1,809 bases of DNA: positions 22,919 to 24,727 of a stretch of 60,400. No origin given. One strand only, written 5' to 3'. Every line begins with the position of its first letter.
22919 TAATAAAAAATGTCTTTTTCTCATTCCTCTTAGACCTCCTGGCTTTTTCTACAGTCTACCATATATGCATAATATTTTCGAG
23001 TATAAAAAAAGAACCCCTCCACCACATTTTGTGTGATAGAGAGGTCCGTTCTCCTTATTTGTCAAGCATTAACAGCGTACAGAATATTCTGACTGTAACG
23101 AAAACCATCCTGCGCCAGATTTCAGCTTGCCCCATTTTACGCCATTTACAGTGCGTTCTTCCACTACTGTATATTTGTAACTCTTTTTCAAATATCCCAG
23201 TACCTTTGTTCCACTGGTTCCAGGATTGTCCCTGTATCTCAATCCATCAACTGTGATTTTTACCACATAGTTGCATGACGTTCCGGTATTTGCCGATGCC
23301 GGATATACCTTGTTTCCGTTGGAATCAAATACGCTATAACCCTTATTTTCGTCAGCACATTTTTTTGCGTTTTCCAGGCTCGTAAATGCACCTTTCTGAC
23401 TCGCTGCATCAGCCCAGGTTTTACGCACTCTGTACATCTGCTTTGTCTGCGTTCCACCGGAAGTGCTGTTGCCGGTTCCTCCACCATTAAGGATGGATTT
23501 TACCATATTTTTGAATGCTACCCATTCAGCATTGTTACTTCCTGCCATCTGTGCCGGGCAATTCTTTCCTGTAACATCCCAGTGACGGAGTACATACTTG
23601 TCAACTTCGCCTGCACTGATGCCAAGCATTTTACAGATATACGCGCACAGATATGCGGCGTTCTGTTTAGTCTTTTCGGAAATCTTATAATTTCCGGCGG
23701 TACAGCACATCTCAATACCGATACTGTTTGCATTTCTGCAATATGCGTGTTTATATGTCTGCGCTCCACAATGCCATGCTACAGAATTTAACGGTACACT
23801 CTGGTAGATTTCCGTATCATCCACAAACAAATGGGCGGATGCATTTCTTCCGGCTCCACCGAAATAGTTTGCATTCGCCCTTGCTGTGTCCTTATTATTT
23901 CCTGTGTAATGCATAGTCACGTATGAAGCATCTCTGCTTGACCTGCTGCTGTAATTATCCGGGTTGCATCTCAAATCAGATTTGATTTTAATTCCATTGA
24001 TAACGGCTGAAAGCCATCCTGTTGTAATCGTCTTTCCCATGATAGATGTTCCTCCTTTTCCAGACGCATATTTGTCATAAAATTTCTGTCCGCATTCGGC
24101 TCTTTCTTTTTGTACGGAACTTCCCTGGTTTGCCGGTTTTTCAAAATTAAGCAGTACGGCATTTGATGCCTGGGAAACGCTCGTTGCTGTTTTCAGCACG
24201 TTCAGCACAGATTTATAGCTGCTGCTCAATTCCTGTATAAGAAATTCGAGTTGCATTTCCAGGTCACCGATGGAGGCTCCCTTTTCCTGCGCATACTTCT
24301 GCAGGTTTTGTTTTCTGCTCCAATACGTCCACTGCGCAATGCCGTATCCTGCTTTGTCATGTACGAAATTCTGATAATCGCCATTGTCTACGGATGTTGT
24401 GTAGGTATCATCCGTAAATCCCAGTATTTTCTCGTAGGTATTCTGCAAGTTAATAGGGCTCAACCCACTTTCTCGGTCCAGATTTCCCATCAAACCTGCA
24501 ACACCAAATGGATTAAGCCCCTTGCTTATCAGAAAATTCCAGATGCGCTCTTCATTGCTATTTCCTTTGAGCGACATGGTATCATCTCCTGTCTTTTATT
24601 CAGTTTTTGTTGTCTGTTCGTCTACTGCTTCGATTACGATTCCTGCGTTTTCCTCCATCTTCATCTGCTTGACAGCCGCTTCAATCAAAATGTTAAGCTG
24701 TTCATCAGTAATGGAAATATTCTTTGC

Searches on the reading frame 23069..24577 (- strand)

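Call 17: search_protein_families(library=pfam, proteins=[window:23069-24577:-], max_evalue=0.01)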
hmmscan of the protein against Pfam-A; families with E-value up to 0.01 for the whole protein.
window:23069-24577:- (502 aa): 2 families
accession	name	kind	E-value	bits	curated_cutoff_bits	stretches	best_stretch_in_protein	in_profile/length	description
PF18013.6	Phage_lysozyme2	-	2.5e-33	115.6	28.2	1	8-170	2-140/140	Phage tail lysozyme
PF01510.30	Amidase_2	-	2.9e-25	89.5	26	1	215-342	3-130/131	N-acetylmuramoyl-L-alanine amidase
